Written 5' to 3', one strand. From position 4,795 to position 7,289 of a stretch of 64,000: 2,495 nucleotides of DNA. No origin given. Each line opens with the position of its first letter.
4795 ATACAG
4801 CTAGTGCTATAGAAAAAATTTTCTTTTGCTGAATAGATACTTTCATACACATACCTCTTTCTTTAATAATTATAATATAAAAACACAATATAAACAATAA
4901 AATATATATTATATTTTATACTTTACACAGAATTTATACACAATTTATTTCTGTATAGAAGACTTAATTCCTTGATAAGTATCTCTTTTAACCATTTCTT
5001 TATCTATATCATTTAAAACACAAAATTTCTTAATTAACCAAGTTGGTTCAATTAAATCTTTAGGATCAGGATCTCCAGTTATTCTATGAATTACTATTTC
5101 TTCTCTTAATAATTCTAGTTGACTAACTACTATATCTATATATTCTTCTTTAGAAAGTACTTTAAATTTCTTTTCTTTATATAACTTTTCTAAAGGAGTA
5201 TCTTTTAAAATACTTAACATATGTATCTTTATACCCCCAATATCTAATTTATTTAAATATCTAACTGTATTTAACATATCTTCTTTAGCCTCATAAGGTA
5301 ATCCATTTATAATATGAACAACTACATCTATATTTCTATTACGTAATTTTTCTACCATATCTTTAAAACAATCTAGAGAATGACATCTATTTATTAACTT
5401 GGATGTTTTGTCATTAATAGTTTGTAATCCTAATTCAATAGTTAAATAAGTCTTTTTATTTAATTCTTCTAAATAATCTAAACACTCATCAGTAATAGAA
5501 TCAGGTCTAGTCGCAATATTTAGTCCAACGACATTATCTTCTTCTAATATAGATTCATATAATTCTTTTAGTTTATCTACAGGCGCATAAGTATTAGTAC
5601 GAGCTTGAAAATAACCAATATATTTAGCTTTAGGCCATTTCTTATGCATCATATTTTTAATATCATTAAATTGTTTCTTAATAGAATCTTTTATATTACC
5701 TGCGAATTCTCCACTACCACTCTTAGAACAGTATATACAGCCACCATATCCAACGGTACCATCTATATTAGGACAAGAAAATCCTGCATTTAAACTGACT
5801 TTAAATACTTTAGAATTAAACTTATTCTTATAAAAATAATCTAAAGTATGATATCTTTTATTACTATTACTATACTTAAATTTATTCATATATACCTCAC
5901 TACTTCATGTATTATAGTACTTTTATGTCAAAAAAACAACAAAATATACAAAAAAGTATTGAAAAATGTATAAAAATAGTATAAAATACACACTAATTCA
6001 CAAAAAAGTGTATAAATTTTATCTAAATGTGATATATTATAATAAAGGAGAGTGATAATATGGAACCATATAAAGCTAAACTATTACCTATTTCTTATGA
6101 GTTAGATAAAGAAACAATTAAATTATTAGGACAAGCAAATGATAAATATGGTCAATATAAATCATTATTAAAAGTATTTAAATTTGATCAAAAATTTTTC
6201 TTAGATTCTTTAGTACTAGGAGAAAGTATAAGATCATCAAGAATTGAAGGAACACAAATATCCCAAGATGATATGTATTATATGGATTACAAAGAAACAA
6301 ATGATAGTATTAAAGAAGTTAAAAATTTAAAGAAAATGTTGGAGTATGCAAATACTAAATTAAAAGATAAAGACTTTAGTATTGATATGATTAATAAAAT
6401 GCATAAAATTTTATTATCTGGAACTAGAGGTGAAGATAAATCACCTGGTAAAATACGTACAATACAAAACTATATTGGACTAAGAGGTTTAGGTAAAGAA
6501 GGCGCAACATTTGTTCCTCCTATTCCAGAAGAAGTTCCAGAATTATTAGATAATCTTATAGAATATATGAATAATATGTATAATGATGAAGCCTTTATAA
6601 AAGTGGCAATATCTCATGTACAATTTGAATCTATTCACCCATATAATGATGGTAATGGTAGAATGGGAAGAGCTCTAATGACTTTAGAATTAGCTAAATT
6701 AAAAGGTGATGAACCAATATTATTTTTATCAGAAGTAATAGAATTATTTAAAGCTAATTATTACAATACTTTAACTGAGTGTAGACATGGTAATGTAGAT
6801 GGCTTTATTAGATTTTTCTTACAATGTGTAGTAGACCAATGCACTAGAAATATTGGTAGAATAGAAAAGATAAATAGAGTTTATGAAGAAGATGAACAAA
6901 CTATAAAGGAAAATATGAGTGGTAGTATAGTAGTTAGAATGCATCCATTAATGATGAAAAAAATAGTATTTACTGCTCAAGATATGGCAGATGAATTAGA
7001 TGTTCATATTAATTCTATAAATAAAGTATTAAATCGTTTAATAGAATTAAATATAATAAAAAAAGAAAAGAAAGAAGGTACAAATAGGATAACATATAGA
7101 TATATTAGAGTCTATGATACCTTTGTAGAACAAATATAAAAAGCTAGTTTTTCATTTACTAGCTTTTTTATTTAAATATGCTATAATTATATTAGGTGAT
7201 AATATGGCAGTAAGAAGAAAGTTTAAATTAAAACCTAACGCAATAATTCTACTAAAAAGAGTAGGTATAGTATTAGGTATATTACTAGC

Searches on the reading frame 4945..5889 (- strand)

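Call 63: search_protein_families(library=ncbifam, proteins=[window:4945-5889:-], max_evalue=0.00001)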
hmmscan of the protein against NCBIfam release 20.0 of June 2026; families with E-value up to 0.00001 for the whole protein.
window:4945-5889:- (314 aa): 19 families
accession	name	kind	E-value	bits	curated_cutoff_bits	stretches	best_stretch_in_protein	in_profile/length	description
TIGR01212.1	TIGR01212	equivalog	1.7e-108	362.3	180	1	12-309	1-299/302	tRNA modification radical SAM protein MnmL/YtqA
TIGR01211.1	ELP3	subfamily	1.3e-17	63.5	350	1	116-273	188-345/522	tRNA uridine(34) 5-carboxymethylaminomethyl modification radical SAM/GNAT enzyme Elp3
NF006060.0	PRK08207.1-3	equivalog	4.3e-16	58.7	653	1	51-254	163-374/477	coproporphyrinogen III oxidase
TIGR03994.1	rSAM_HemZ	equivalog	7.3e-16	58.3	321.4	1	51-252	98-304/401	coproporphyrinogen dehydrogenase HemZ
TIGR04013.1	B12_SAM_MJ_1487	hypoth_equivalog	6.5e-15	54.9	251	1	127-238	247-358/382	TIGR04013 family B12-binding domain/radical SAM domain-containing protein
NF006065.0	PRK08207.2-4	equivalog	2.2e-14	53.4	922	1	6-242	140-383/484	coproporphyrinogen III oxidase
NF006064.0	PRK08207.2-2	equivalog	1.5e-12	47.3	504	1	51-243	158-356/465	coproporphyrinogen III oxidase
TIGR00538.1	hemN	equivalog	3.7e-12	45.8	324.95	1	65-228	81-243/454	oxygen-independent coproporphyrinogen III oxidase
TIGR01210.1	TIGR01210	equivalog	1.3e-10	41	212.15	1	102-243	85-228/313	archaeosine biosynthesis radical SAM protein RaSEA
TIGR00089.1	TIGR00089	subfamily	3.5e-10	39.2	251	1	106-234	207-337/429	MiaB/RimO family radical SAM methylthiotransferase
TIGR04107.1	rSAM_HutW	equivalog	5.9e-10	38.6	400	1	151-246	155-251/419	heme anaerobic degradation radical SAM methyltransferase ChuW/HutW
NF006062.0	PRK08207.1-5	equivalog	6.5e-10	38.4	1007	1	106-251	225-370/476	coproporphyrinogen III oxidase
NF006061.0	PRK08207.1-4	equivalog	2.9e-09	36.2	702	1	93-253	233-394/501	coproporphyrinogen III oxidase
TIGR01579.1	MiaB-like-C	equivalog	5.5e-09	35.8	357.05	1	105-236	206-339/416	tRNA (N(6)-L-threonylcarbamoyladenosine(37)-C(2))-methylthiotransferase MtaB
TIGR00539.1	hemN_rel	equivalog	3.6e-08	32.9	205.4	1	69-257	32-220/361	radical SAM family heme chaperone HemW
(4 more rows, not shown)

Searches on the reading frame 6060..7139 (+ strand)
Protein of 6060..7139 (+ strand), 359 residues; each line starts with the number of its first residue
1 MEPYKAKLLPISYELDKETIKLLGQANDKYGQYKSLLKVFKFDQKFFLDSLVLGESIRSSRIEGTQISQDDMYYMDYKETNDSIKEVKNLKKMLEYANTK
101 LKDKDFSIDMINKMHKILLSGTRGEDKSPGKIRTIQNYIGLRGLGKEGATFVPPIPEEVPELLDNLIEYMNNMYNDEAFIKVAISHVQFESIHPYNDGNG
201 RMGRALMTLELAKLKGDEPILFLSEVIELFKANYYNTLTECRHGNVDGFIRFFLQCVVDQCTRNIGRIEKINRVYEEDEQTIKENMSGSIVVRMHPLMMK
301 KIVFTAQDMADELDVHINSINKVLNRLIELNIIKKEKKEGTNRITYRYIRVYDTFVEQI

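Call 6: search_protein_families(library=pfam, proteins=[window:6060-7139:+], max_evalue=0.01)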
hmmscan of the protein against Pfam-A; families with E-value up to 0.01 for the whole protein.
window:6060-7139:+ (359 aa): 6 families
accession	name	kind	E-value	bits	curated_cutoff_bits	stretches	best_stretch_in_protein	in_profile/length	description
PF02661.23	Fic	-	2.2e-20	73.7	24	1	106-210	2-92/93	Fic/DOC family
PF13784.11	Fic_N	-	5.4e-15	55.6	26.7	1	20-97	1-80/82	Fic/DOC family N-terminal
PF02002.24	TFIIE_alpha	-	6.8e-05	23.1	22.9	1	288-356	12-82/105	TFIIE alpha subunit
PF01978.25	TrmB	-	0.00063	20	25.6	1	300-349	19-65/68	Sugar-specific transcriptional regulator TrmB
PF13545.12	HTH_Crp_2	-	0.0039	17.5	27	1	303-336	22-56/70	Crp-like helix-turn-helix domain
PF14394.12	DUF4423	-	0.004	17.4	30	0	299-341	32-73/165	Domain of unknown function (DUF4423)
